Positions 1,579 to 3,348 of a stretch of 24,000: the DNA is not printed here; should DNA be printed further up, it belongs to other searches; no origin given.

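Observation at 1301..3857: Uncharacterised operon: secreted cupredoxin, B12-radical-SAM enzyme and translationally coupled diiron ferritin-like protein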

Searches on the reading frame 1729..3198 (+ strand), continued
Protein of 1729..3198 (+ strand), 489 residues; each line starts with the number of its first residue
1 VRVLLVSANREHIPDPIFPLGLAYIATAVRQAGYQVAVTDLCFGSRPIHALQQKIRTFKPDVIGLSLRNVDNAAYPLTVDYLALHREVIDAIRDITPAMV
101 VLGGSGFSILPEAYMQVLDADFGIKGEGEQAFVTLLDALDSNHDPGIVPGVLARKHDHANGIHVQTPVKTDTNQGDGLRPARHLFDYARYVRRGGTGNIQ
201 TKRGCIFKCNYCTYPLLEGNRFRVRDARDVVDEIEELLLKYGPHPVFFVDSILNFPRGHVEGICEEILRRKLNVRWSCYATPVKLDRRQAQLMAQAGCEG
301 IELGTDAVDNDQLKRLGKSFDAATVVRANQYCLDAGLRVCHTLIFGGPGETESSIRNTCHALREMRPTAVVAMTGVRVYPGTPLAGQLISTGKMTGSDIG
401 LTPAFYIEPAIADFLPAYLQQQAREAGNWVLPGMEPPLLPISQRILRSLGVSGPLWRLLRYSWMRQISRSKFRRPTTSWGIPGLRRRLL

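Call 100: predict_structure(alignment_id=A5)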
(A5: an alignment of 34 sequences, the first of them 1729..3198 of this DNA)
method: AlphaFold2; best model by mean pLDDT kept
length: 489 residues; sequences in the alignment: 34
mean_pLDDT: 82.5   pTM: 0.85
mean pLDDT of the five models: 82.5, 80.4, 80.2, 78.1, 76.2
residues with pLDDT >= 90: 209; 70-90: 200; 50-70: 36; < 50: 44
segments of 3 or more residues with pLDDT < 50: 70-72, 156-175, 307-313, 315-317, 475-485
pLDDT, mean of each block of 10 residues (from residue 1): 93 73 94 96 89 98 85 62 89 97 87 90 89 93 84 58 36 59 92 86 75 75 87 95 89 85 98 94 90 97 68 50 87 96 85 90 92 87 88 84 85 91 91 73 75 80 86 49 46
secondary structure, 60 per line:
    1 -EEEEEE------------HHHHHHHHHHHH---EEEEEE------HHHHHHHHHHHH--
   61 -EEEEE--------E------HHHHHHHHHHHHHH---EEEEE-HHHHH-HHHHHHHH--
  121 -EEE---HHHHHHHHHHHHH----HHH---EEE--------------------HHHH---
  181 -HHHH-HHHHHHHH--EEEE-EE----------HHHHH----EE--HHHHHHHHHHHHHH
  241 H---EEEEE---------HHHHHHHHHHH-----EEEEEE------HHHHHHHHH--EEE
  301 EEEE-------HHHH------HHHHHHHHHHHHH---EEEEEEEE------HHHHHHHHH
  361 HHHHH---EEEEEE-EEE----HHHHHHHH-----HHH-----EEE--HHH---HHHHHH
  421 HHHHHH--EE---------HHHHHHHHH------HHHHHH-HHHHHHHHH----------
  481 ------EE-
elements in order: E2-7 H20-31 E35-40 H47-58 E62-66 H82-95 E99-103 H105-109 H111-118 E122-124 H128-140 E151-153 H174-177 H182-185 H187-194 E197-200 H214-218 H227-241 E245-249 H259-269 E275-280 H287-295 E298-304 H312-315 H322-334 E338-345 H352-365 E369-374 E376-378 H383-390 E404-406 H415-426 H440-448 H455-460 H462-470

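Call 102: fold_search(model_id=the predicted structure, library=pdb)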
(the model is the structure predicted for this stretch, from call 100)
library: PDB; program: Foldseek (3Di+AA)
matches with E <= 10: 1871; with E <= 0.001: 139
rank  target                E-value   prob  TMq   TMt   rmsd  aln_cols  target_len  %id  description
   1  6wte_B                6.1e-31  1.00  0.81  0.75   5.6       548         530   25  Structure of radical S-adenosylmethionine methyltransferase, TsrM, from Kitasatospora setae with cobalamin and [4Fe-4S (released 2020-12-23)
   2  6wtf_B                6.5e-31  1.00  0.81  0.74   5.1       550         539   24  Structure of radical S-adenosylmethionine methyltransferase, TsrM, from Kitasatospora setae with tryptophan substrate  (released 2020-12-23)
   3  6wte_A                9.6e-31  1.00  0.82  0.71   5.9       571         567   23  Structure of radical S-adenosylmethionine methyltransferase, TsrM, from Kitasatospora setae with cobalamin and [4Fe-4S (released 2020-12-23)
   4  6wtf_A                1.1e-30  1.00  0.81  0.73   5.7       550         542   24  Structure of radical S-adenosylmethionine methyltransferase, TsrM, from Kitasatospora setae with tryptophan substrate  (released 2020-12-23)
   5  9ccb                  2.1e-20  1.00  0.63  0.73   6.7       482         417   18  X-ray crystal structure of methyl-coenzyme M reductase glutamine methylase (MgmA) from Methanothermobacter marburgensis  (released 2025-01-01)
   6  6fd2_A                1.1e-18  1.00  0.64  0.69   6.5       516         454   20  Radical SAM 1,2-diol dehydratase AprD4 in complex with its substrate paromamine (released 2018-01-17)
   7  6fd2_B                8.9e-18  1.00  0.63  0.67   7.8       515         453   19  Radical SAM 1,2-diol dehydratase AprD4 in complex with its substrate paromamine (released 2018-01-17)
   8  5ul3                  1.6e-17  1.00  0.73  0.51   5.3       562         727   16  Structure of Cobalamin-dependent S-adenosylmethionine radical enzyme OxsB with aqua-cobalamin bound (released 2017-04-19)
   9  9n1d                  1.7e-17  1.00  0.61  0.49   4.5       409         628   16  Crystal structure of CysS from Corallococcus sp. CA054B with 5'-deoxyadenosine and methionine bound (released 2026-01-28)
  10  5ul4                  1.8e-17  1.00  0.75  0.52   5.0       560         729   17  Structure of Cobalamin-dependent S-adenosylmethionine radical enzyme OxsB with aqua-cobalamin and S-adenosylmethionine b (released 2017-04-19)
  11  5ul2                  5.5e-17  1.00  0.72  0.50   5.3       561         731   18  Structure of Apo, SeMet-labeled Cobalamin-dependent S-adenosylmethionine radical enzyme OxsB (released 2017-04-19)
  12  7kdy_A                1.2e-16  1.00  0.67  0.51   8.8       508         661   19  Crystal structure of Streptomyces tokunonesis TokK with hydroxycobalamin, 5'-deoxyadenosine, methionine, and (2R)-pant (released 2022-01-12)
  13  7kdx_B                1.2e-16  1.00  0.65  0.49   9.0       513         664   19  Crystal structure of Streptomyces tokunonesis TokK with hydroxycobalamin, 5'-deoxyadenosine, and methionine (released 2022-01-12)
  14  9n1b                  1.4e-16  1.00  0.61  0.49   4.4       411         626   14  Crystal structure of CysS from Corallococcus sp. CA054B with 5'-deoxyadenosine, methionine, and pantetheinylated 3-metho (released 2026-01-28)
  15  7kdx_A                3.4e-16  1.00  0.66  0.50   9.0       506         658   18  Crystal structure of Streptomyces tokunonesis TokK with hydroxycobalamin, 5'-deoxyadenosine, and methionine (released 2022-01-12)
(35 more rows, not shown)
